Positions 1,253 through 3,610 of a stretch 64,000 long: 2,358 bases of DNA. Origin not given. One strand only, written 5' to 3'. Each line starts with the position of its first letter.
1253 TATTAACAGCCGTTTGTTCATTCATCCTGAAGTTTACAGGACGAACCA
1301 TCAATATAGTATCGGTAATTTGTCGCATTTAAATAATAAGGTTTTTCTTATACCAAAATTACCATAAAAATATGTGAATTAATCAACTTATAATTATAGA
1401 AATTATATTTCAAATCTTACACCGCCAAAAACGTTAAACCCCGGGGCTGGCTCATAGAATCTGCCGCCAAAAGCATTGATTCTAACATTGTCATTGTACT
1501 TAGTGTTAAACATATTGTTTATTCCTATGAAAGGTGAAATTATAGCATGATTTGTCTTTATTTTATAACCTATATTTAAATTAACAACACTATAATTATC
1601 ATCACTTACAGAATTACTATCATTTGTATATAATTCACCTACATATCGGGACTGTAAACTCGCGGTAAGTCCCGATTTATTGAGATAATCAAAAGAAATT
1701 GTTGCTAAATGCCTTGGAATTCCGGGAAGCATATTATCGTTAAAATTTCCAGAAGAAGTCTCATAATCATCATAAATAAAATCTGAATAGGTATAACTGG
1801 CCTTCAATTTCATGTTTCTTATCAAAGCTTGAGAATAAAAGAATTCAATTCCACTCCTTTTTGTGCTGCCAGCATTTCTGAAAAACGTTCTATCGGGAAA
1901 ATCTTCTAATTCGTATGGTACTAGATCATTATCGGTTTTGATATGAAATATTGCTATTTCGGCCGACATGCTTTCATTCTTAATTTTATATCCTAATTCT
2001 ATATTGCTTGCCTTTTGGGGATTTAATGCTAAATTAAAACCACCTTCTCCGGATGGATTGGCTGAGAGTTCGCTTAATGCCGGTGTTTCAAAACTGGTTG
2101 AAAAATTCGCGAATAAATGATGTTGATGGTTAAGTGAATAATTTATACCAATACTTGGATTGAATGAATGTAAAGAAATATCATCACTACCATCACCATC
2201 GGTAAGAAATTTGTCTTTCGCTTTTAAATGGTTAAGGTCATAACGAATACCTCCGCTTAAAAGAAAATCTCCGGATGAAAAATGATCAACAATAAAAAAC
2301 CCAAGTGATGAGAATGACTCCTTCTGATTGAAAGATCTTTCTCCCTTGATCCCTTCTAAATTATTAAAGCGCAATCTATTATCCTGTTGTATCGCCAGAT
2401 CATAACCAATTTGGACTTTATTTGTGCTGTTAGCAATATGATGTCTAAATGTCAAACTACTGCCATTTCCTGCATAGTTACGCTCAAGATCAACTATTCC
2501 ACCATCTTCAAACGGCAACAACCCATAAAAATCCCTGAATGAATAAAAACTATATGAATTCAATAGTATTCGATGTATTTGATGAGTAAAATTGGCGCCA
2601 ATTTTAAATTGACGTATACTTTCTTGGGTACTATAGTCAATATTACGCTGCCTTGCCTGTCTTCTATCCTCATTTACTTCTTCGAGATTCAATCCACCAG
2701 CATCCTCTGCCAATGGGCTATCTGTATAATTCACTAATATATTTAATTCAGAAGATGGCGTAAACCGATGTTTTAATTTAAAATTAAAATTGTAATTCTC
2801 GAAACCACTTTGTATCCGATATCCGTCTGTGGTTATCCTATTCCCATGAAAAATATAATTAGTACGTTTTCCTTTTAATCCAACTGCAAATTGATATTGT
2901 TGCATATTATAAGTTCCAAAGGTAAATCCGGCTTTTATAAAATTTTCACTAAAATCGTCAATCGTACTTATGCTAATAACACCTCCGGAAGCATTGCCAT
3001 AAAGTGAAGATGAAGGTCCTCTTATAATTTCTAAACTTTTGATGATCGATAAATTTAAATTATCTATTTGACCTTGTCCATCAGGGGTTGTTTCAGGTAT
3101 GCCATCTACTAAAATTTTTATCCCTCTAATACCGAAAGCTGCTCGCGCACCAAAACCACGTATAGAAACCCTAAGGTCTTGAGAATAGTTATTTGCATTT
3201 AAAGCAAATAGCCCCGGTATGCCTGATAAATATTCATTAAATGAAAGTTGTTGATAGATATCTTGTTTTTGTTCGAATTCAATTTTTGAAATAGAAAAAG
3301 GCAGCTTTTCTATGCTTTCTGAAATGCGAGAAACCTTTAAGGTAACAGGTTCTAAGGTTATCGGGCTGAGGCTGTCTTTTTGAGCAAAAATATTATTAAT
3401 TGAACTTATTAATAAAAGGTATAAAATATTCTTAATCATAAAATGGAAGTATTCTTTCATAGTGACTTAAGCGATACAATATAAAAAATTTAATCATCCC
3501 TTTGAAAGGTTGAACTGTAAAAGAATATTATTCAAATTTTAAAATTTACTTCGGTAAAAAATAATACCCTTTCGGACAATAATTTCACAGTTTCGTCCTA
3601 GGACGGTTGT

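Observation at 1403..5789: Divergent PqqU-like importer plus quinohemoprotein dehydrogenase: a candidate PQQ-scavenging oxidation module in a flavobacterium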

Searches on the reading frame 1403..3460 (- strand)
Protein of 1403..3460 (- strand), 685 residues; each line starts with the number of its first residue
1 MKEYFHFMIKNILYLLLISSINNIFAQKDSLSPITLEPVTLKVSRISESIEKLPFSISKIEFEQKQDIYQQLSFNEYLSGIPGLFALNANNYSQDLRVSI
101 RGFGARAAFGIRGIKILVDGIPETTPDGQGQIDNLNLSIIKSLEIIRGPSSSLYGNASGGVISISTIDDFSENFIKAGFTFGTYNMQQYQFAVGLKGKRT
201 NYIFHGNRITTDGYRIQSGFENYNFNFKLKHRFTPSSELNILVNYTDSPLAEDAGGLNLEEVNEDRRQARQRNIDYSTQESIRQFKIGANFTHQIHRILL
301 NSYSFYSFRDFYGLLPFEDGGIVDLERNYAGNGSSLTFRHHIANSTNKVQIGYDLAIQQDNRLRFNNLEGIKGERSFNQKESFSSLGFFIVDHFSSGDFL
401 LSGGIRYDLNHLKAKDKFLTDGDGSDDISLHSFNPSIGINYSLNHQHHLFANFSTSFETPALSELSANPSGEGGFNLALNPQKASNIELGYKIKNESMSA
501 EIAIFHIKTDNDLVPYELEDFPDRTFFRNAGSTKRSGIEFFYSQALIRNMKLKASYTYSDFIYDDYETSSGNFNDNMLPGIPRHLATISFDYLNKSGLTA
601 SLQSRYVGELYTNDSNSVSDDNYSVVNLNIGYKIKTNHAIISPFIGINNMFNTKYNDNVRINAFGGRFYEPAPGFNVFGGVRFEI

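Call 6: search_protein_families(library=pfam, proteins=[window:1403-3460:-])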
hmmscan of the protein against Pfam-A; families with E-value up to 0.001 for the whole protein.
window:1403-3460:- (685 aa): 4 families
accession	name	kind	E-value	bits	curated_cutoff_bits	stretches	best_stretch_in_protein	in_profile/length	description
PF00593.30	TonB_dep_Rec_b-barrel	-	4.3e-46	159.1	27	1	217-649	22-435/436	TonB dependent receptor-like, beta-barrel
PF07715.20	Plug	-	5.7e-18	65.8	23.9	1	51-161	3-107/107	TonB-dependent Receptor Plug Domain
PF14905.12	OMP_b-brl_3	-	3.4e-11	43.3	27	1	393-658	122-381/408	Outer membrane protein beta-barrel family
PF04575.19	SlipAM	-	0.00079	19.5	22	0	595-659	56-118/288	Surface lipoprotein assembly modifier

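Call 7: search_protein_families(library=ncbifam, proteins=[window:1403-3460:-])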
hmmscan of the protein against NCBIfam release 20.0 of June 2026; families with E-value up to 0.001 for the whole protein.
window:1403-3460:- (685 aa): 23 families
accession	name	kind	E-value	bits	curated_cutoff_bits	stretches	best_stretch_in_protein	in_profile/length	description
NF041535.1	TonB_rec_PqqU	equivalog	1.2e-115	387.4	1200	1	52-681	15-669/676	TonB-dependent receptor PqqU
TIGR01783.1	TonB-siderophor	subfamily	4.7e-49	167.6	223.5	2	392-659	370-624/649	TonB-dependent siderophore receptor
TIGR01785.1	TonB-hemin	subfamily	1.7e-32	112.7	316.85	1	37-667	2-667/677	TonB-dependent heme/hemoglobin receptor family protein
NF007465.0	PRK10044.1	equivalog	3.4e-26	91.6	803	2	352-655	409-700/726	ferrichrome porin FhuA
TIGR01779.1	TonB-B12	equivalog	3.8e-24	85.2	599.7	2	66-265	55-267/614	TonB-dependent vitamin B12 receptor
TIGR01786.1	TonB-hemlactrns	subfamily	9.5e-23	80.4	323.75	2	353-656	376-687/719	TonB-dependent hemoglobin/transferrin/lactoferrin family receptor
NF010010.0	PRK13483.1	equivalog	3.6e-22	78.1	927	2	10-169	7-165/660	ligand-gated channel protein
NF041676.1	FecA_OM_dicitr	equivalog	3.5e-21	74.9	1100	1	74-655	152-745/773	TonB-dependent Fe(3+) dicitrate receptor FecA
NF010650.0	PRK14049.1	equivalog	9.9e-21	73.6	904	2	380-635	429-682/729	ferrioxamine B receptor precursor protein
NF007926.1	PRK10641.1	equivalog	1e-18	67.3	836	2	66-224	56-210/617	TonB-dependent vitamin B12 receptor BtuB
NF047944.1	FoxamRcptFoxA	equivalog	9.9e-16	57.2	1300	1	378-655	407-671/697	ferrioxamine B receptor FoxA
NF049946.1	TonB_dep_CU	exception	2.3e-14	52.7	700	2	433-657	447-663/683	TonB-dependent receptor, CU motif-type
NF049947.1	TonB_dep_PCPU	exception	2.6e-13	49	800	2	124-247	119-249/685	TonB-dependent receptor, PCPU motif-type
NF010038.0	PRK13513.1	equivalog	4e-13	48.8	942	2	35-166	34-164/659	ligand-gated channel protein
NF007349.0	PRK09840.1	equivalog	1.1e-12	46.8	686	1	433-668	515-744/760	catecholate siderophore receptor Fiu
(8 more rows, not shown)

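Call 9: search_solved_structures(query=window:1403-3460:-, max_evalue=1e-10, show_alignments=1)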
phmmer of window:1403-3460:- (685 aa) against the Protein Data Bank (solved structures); distinct sequences matched with E-value up to 1e-10: 16.
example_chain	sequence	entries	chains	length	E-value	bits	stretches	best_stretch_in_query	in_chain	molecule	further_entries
6v81_A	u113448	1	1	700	2.5e-100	340.1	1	38-680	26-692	Probable TonB-dependent receptor YncD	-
9c4o_A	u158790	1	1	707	1.2e-99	337.8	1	45-680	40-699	Pyrroloquinoline quinone transporter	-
6i96_A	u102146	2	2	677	9.2e-18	67.2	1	382-651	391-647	Metal-pseudopaline receptor CntO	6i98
6i97_A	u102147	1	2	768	2e-17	66.1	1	382-651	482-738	Metal-pseudopaline receptor CntO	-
6z8a_A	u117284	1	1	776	2.1e-17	66.1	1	382-651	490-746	Ferrioxamine receptor FoxA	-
8b43_A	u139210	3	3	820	2.5e-17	65.8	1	382-651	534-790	Metal-pseudopaline receptor CntO | Ferrioxamine receptor FoxA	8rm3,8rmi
8a8c_A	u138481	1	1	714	2.8e-17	65.7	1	386-657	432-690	Ferrichrome outer membrane transporter/phage receptor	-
8a60_A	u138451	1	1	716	2.8e-17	65.6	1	386-657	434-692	Ferrichrome outer membrane transporter/phage receptor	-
1by3_A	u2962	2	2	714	6.5e-17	64.4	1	386-657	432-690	PROTEIN (FERRICHROME-IRON RECEPTOR PRECURSOR (FHUA)) | FERRIC HYDROXAMATE UPTAKE PROTEIN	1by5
2fcp_A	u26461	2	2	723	1.1e-16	63.7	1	386-657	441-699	PROTEIN (FERRIC HYDROXAMATE UPTAKE RECEPTOR) | FhuA iron-ferrichrome transporter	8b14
1fcp_A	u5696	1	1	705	1.2e-16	63.6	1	386-657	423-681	PROTEIN (FERRIC HYDROXAMATE UPTAKE RECEPTOR)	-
1qff_A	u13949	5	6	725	2.8e-16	62.4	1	385-657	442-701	FERRIC HYDROXAMATE UPTAKE RECEPTOR | PROTEIN (FERRIC HYDROXAMATE UPTAKE RECEPTOR) | FERRIC HYDROXAMATE RECEPTOR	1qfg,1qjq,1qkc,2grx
4cu4_A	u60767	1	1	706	2.9e-16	62.3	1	385-657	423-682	FERRICHROME-IRON RECEPTOR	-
1fi1_A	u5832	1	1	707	2.9e-16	62.3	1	385-657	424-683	FERRICHROME-IRON RECEPTOR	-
8the_A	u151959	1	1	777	4.1e-14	55.2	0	25-183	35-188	Heme/hemoglobin uptake outer membrane receptor PhuR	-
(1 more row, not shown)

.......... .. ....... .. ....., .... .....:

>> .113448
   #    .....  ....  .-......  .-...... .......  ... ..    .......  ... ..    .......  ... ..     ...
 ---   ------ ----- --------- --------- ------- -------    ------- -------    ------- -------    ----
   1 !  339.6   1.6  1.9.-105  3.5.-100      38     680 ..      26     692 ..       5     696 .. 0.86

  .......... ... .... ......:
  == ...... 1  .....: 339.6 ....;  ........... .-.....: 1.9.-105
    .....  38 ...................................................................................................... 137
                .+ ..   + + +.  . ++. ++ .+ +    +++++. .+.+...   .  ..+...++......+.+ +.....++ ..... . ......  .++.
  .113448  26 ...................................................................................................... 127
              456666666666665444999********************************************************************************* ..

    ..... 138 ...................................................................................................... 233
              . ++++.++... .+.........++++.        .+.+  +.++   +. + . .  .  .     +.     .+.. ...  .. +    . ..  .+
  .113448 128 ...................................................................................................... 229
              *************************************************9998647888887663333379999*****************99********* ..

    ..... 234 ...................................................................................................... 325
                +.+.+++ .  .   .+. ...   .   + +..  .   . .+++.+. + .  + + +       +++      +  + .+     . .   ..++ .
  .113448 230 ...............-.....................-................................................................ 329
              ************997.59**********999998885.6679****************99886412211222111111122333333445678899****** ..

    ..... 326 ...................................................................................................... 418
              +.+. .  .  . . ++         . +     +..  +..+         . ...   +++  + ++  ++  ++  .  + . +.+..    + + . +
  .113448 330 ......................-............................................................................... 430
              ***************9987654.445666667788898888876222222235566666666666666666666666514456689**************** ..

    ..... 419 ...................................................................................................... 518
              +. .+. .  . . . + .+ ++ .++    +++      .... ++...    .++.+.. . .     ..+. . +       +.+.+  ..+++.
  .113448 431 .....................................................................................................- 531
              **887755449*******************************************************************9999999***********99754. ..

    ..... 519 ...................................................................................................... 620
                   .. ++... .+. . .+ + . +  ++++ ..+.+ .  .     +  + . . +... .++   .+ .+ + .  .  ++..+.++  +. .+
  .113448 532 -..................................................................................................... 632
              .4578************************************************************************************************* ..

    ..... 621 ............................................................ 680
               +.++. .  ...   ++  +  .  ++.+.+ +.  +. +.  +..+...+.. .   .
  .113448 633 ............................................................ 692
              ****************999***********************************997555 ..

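Call 15: find_homologous_proteins(query=window:1403-3460:-, max_evalue=1e-30)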
Query window:1403-3460:- (685 aa): 7802 proteins with E <= 1e-30 among 8000 candidates; the best 120 are listed.
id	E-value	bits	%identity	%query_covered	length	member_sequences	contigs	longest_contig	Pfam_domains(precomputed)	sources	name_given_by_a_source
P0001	0.0e+0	1393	90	100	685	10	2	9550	PF07715.21,PF00593.31,PF14905.13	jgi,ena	jgi:iron complex outermembrane receptor protein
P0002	0.0e+0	1310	85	100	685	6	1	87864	PF07715.21,PF00593.31,PF14905.13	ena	-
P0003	0.0e+0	1130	72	99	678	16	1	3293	PF07715.21,PF00593.31,PF14905.13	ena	-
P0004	0.0e+0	1088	71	99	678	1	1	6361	PF07715.21,PF00593.31,PF14905.13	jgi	jgi:iron complex outermembrane receptor protein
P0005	0.0e+0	1085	71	99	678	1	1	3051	PF07715.21,PF00593.31,PF14905.13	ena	-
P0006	0.0e+0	1073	69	99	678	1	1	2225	PF07715.21,PF00593.31,PF14905.13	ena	-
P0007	0.0e+0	1056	68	99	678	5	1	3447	PF07715.21,PF00593.31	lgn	-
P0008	0.0e+0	1046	68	99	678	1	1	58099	PF07715.21,PF00593.31,PF14905.13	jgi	-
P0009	0.0e+0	1045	68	99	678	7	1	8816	PF07715.21,PF00593.31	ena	-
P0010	0.0e+0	1036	68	97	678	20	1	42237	PF07715.21,PF00593.31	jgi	-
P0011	0.0e+0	1015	66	99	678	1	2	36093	PF07715.21,PF00593.31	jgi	-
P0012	4.2e-291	985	64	99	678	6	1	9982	PF07715.21,PF00593.31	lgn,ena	-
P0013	6.8e-290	981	64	99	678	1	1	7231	PF07715.21,PF00593.31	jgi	-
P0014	6.5e-287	972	64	99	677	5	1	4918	PF07715.21,PF00593.31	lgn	-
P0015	9.6e-287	971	62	99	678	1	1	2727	PF07715.21,PF00593.31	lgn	-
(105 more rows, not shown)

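Call 20: find_related_loci(query=A1, collection=genome_contigs, flank=7000)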
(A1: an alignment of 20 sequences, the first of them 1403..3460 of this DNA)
Query A1 (685 aa) in genome_contigs; peptide patterns used: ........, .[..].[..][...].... (x = any residue, [..] = any of these).
600 stretches matched a pattern (row limit reached: there are more); 530 encode a relative of the query (tblastn E <= 1e-3); the best 80 are kept; 80 distinct loci.
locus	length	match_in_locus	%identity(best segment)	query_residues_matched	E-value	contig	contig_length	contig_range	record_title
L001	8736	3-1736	73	108-685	0e+0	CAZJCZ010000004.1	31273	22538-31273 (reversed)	MAG TPA_asm: uncultured Flavobacteriaceae bacterium isolate SRP155585_co1_154 genome assembly, contig: NODE_467_length_3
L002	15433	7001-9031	61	8-685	0e+0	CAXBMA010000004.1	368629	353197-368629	MAG TPA_asm: uncultured Aureibaculum sp. isolate ERR2762110_binner123_Refined_52 genome assembly, contig: ERZ3422254.34,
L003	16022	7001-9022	58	12-685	0e+0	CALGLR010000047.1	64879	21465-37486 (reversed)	MAG: uncultured Flavobacteriaceae bacterium isolate H3_Bin_METABAT__83_1_1 genome assembly, contig: c_000000879179, whol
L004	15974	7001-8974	58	23-684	0e+0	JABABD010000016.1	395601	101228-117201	MAG: Flavobacteriaceae bacterium isolate bin3o c_000002144773, whole genome shotgun sequence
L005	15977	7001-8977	57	26-685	0e+0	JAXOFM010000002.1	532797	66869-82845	Flavobacteriaceae sp. LMIT009 NODE_2_length_532797_cov_173.193297, whole genome shotgun sequence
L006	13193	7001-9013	57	12-682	0e+0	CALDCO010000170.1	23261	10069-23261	MAG: uncultured Flavobacteriaceae bacterium isolate R1_Bin_Bin_212_sub genome assembly, contig: c_000000646799, whole ge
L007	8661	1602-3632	56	6-682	0e+0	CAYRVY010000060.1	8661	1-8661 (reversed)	MAG TPA_asm: uncultured Flavobacteriaceae bacterium isolate SRP215229_co1_17 genome assembly, contig: NODE_5730_length_8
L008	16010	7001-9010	56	12-683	0e+0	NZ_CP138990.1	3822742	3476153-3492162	Winogradskyella sp. R77965 chromosome, complete genome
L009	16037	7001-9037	54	4-683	0e+0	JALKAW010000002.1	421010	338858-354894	Flavobacteriaceae bacterium S0862 scaffold2_size421010, whole genome shotgun sequence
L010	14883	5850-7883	53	8-684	0e+0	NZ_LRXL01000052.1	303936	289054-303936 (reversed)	Cochleicola gelatinilyticus strain LPB0005 ULVI_52, whole genome shotgun sequence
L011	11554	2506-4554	53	6-683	0e+0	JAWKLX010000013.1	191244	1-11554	MAG: Saprospiraceae bacterium isolate ABC1.32 ABC1.32.fa-13, whole genome shotgun sequence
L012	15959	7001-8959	55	26-680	0e+0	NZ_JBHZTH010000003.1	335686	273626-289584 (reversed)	Winogradskyella sp. PE311 NODE_4_length_335686_cov_15.632549, whole genome shotgun sequence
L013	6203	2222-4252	54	5-683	0e+0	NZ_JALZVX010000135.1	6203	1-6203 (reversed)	MAG: Lacinutrix sp. isolate g3_MAG_00006 g3_MAG_00006_000000000135, whole genome shotgun sequence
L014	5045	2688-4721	51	9-685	0e+0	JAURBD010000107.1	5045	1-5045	MAG: Flavobacteriaceae bacterium isolate SFB_18D_100_41 k141_433242_length_5045_cov_21.0000, whole genome shotgun sequen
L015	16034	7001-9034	51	9-685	0e+0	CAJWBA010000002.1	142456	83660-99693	MAG TPA_asm: uncultured Flavobacteriales bacterium isolate ERR599122_bin.47_MetaBAT_v2.12.1_MAG genome assembly, contig:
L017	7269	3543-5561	51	14-685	0e+0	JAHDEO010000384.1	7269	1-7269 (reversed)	MAG: Saprospiraceae bacterium isolate MAG-183 RZ_28144, whole genome shotgun sequence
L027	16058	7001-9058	49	2-685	0e+0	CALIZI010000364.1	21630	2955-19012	MAG: uncultured Saprospiraceae bacterium isolate R4_Bin_Bin_85_1 genome assembly, contig: c_000001323333, whole genome s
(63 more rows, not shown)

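Call 32: find_encoding_contigs(protein=P0002, flank=8000, max_places=2)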
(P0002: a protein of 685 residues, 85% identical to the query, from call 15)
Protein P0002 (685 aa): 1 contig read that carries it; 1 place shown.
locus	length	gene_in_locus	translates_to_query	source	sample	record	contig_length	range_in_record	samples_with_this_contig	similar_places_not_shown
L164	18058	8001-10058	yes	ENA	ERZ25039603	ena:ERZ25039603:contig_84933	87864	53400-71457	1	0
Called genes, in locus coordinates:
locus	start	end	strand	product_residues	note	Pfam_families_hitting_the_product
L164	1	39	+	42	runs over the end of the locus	-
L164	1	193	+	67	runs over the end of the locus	PF00117:GATase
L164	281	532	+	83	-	PF03952:Enolase_N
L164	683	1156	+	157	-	PF00113:Enolase_C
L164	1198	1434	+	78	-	PF00113:Enolase_C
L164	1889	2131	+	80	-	PF00285:Citrate_synt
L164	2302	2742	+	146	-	PF00285:Citrate_synt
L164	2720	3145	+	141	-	PF00285:Citrate_synt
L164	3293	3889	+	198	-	PF00285:Citrate_synt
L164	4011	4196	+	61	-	PF00285:Citrate_synt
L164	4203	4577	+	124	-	PF00285:Citrate_synt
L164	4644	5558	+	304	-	PF02274:ADI (faint), PF19420:DDAH_eukar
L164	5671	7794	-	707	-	PF01011:PQQ, PF13570:Beta-prop_ACSF4 (faint), PF13360:PQQ_2, PF01011:PQQ, PF13442:Cytochrome_CBB3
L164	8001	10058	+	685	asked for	PF07715:Plug, PF00593:TonB_dep_Rec_b-barrel, PF14905:OMP_b-brl_3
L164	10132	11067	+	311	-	PF19420:DDAH_eukar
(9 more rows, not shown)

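Call 33: find_encoding_contigs(protein=P0008, flank=8000, max_places=2)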
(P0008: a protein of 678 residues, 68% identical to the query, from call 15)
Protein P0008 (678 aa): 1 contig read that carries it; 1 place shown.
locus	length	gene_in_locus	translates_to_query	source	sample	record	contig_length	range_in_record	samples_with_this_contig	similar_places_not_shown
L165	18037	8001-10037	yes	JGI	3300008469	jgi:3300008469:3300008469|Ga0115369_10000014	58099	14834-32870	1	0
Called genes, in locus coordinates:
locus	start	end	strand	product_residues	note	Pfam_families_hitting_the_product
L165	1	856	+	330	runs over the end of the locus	PF01193:RNA_pol_L, PF01000:RNA_pol_A_bac, PF03118:RNA_pol_A_CTD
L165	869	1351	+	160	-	PF01196:Ribosomal_L17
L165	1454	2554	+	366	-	PF00988:CPSase_sm_chain, PF00117:GATase, PF07722:Peptidase_C26 (weak)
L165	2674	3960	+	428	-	PF03952:Enolase_N, PF00113:Enolase_C, PF13378:MR_MLE_C (weak)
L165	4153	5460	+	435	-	PF00285:Citrate_synt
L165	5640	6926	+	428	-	PF00285:Citrate_synt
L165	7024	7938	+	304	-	PF02274:ADI (faint), PF19420:DDAH_eukar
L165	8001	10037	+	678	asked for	PF07715:Plug, PF00593:TonB_dep_Rec_b-barrel, PF14905:OMP_b-brl_3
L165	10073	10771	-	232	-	-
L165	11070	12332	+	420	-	PF00202:Aminotran_3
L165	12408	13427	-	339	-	PF02729:OTCace_N, PF00185:OTCace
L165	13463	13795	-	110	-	PF00696:AA_kinase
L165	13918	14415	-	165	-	PF00696:AA_kinase (weak)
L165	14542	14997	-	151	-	PF01467:CTP_transf_like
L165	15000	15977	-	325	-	PF01820:Dala_Dala_lig_N, PF01071:GARS_A (faint), PF02222:ATP-grasp, PF02655:ATP-grasp_3, PF02786:CPSase_L_D2 (weak), PF07478:Dala_Dala_lig_C, PF13535:ATP-grasp_4 (weak)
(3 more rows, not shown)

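Call 34: find_encoding_contigs(protein=P0010, flank=8000, max_places=2)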
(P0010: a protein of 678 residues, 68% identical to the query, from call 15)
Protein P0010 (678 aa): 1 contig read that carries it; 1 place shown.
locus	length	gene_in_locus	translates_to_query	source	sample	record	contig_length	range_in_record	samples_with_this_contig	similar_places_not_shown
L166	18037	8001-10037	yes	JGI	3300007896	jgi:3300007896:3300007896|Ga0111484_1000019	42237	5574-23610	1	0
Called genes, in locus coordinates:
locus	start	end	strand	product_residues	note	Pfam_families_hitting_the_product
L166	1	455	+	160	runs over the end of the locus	PF01196:Ribosomal_L17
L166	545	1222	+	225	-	-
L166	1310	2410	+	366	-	PF00988:CPSase_sm_chain, PF00117:GATase, PF07722:Peptidase_C26 (faint)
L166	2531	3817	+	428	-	PF03952:Enolase_N, PF00113:Enolase_C, PF13378:MR_MLE_C (weak)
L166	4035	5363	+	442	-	PF00285:Citrate_synt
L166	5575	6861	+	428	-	PF00285:Citrate_synt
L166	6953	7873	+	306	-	PF19420:DDAH_eukar (weak), PF02274:ADI (faint)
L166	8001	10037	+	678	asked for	PF07715:Plug, PF00593:TonB_dep_Rec_b-barrel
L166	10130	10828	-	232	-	-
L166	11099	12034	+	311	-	PF19420:DDAH_eukar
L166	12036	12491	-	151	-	PF01467:CTP_transf_like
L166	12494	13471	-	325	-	PF01820:Dala_Dala_lig_N, PF02222:ATP-grasp, PF02655:ATP-grasp_3, PF02786:CPSase_L_D2 (weak), PF07478:Dala_Dala_lig_C, PF13535:ATP-grasp_4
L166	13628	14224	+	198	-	PF03793:PASTA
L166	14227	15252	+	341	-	PF01479:S4 (weak), PF00849:PseudoU_synth_2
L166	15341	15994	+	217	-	-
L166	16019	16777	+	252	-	PF03883:H2O2_YaaD, PF21818:DUF6884 (weak)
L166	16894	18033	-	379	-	-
